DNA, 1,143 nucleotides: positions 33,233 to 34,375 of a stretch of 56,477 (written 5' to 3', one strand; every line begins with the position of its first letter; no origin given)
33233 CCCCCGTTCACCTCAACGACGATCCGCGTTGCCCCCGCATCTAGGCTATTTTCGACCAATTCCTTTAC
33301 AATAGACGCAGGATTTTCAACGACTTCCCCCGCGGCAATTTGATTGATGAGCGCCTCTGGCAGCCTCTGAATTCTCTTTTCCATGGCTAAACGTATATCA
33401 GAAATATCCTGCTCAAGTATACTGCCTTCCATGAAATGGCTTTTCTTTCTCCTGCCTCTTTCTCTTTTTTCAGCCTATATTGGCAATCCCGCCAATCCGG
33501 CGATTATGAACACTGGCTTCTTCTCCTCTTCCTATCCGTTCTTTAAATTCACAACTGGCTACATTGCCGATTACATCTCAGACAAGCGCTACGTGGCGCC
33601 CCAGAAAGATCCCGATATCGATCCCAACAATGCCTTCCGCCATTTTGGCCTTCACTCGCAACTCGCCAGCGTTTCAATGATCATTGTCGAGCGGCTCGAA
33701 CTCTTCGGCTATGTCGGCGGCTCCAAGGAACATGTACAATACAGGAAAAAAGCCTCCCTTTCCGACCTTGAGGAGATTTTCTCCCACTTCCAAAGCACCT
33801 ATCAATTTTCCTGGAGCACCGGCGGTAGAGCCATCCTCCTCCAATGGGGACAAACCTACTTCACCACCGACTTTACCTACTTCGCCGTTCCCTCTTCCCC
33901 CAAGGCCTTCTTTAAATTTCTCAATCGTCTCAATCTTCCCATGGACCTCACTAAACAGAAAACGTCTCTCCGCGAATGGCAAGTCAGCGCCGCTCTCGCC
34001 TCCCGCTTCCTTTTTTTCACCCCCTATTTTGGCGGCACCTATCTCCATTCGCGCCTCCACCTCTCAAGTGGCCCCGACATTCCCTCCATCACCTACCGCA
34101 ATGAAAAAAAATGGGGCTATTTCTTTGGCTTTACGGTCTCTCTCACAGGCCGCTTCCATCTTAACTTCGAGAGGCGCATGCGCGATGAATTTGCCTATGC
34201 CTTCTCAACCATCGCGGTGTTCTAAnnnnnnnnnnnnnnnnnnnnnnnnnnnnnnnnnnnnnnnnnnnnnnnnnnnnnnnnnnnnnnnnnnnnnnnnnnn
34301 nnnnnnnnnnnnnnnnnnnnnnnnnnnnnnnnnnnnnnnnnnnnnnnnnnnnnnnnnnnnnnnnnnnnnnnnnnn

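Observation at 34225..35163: Plant/eukaryote-type rhamnose 3,5-epimerase/4-reductase carrying a signal peptide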

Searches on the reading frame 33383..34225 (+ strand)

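Call 3: search_protein_families(library=pfam, proteins=[window:33383-34225:+], max_evalue=0.01)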
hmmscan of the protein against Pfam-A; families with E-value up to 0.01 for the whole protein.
window:33383-34225:+ (280 aa): 1 family
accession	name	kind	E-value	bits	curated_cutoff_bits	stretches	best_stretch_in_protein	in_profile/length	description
PF01308.23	Chlam_OMP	-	0.00041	19.6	20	0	195-220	271-296/397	Chlamydia major outer membrane protein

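Call 62: search_protein_families(library=pfam, max_evalue=0.01, proteins=[window:33431-34222:+])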
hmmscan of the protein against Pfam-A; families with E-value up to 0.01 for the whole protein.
seq(264 aa): 1 family
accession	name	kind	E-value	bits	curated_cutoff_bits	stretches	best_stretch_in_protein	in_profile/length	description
PF01308.23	Chlam_OMP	-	0.00033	19.9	20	0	179-204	271-296/397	Chlamydia major outer membrane protein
